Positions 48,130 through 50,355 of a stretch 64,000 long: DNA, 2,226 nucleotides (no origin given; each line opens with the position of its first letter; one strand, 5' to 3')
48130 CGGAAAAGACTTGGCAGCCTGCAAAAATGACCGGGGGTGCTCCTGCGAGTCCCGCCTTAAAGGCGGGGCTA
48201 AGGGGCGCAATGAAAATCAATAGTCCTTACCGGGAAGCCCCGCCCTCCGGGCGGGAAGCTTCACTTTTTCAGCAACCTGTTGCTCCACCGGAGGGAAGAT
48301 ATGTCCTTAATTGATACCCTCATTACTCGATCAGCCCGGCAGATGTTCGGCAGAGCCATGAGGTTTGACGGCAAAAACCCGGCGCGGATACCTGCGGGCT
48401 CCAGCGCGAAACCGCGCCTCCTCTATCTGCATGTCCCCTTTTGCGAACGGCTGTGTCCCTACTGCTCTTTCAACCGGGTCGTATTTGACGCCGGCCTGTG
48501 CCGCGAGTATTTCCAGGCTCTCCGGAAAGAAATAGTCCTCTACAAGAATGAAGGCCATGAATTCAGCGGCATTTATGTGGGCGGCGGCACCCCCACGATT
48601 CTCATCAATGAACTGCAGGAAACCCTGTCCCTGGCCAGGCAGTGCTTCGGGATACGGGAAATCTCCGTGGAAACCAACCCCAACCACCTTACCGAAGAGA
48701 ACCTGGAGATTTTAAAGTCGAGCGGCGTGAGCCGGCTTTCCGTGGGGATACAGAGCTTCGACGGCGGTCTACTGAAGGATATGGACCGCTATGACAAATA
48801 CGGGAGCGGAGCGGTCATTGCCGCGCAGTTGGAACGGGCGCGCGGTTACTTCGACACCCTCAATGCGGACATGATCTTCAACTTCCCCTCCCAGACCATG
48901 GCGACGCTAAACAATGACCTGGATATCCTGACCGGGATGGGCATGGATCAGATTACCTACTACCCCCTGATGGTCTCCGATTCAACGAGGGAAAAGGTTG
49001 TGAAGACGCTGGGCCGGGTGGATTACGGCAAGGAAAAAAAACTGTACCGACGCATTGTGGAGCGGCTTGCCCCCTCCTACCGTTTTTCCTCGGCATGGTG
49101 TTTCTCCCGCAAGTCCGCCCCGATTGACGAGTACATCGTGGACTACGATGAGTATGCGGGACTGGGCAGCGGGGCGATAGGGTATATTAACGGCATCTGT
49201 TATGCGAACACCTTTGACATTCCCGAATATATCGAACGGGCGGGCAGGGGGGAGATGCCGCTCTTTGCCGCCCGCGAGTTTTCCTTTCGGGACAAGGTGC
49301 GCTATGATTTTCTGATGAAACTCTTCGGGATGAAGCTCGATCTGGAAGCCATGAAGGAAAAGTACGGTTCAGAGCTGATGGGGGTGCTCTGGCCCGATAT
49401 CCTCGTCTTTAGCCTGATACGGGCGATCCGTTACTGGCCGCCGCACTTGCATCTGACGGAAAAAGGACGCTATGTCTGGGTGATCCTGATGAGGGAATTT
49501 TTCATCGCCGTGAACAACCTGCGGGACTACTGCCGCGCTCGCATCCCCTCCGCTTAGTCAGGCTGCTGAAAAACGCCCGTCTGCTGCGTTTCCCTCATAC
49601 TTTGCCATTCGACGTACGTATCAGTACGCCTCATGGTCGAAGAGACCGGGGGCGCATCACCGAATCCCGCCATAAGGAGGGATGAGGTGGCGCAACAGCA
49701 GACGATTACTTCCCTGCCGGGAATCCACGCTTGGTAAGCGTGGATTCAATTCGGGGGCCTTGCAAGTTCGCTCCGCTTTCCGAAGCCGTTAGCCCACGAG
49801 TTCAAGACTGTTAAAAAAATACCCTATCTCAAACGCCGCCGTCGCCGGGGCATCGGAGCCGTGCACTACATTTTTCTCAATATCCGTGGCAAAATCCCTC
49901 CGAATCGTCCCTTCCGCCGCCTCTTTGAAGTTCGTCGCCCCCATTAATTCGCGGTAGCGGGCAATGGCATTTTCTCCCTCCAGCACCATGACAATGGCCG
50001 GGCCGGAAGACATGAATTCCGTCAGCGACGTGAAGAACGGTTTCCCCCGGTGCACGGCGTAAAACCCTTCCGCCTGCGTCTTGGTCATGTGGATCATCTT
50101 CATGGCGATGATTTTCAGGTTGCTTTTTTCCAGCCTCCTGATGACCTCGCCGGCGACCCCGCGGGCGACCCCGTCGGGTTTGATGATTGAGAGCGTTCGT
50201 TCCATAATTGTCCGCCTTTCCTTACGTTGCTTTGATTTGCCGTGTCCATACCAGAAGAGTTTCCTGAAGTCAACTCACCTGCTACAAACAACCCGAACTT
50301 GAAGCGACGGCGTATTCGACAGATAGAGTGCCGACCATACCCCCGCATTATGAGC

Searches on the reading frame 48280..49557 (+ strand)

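Call 50: search_protein_families(library=pfam, proteins=[window:48280-49557:+], max_evalue=0.001)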
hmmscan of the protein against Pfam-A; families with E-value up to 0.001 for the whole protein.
window:48280-49557:+ (425 aa): 1 family
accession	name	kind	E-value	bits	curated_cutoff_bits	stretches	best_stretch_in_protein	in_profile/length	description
PF04055.27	Radical_SAM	-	3.2e-17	63.7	29.5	1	50-214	2-163/166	Radical SAM superfamily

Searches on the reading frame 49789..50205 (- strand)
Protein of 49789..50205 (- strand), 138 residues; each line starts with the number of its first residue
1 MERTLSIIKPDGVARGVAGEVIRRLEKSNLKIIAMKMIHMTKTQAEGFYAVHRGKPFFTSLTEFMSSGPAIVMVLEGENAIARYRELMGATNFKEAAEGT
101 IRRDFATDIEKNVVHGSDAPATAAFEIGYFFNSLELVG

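Call 50: search_protein_families(library=pfam, proteins=[window:49789-50205:-], max_evalue=0.001)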
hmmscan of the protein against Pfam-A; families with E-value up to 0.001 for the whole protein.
window:49789-50205:- (138 aa): 1 family
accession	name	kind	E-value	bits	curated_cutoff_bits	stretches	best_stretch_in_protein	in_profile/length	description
PF00334.24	NDK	-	6.2e-57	191.7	27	1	2-135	1-134/135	Nucleoside diphosphate kinase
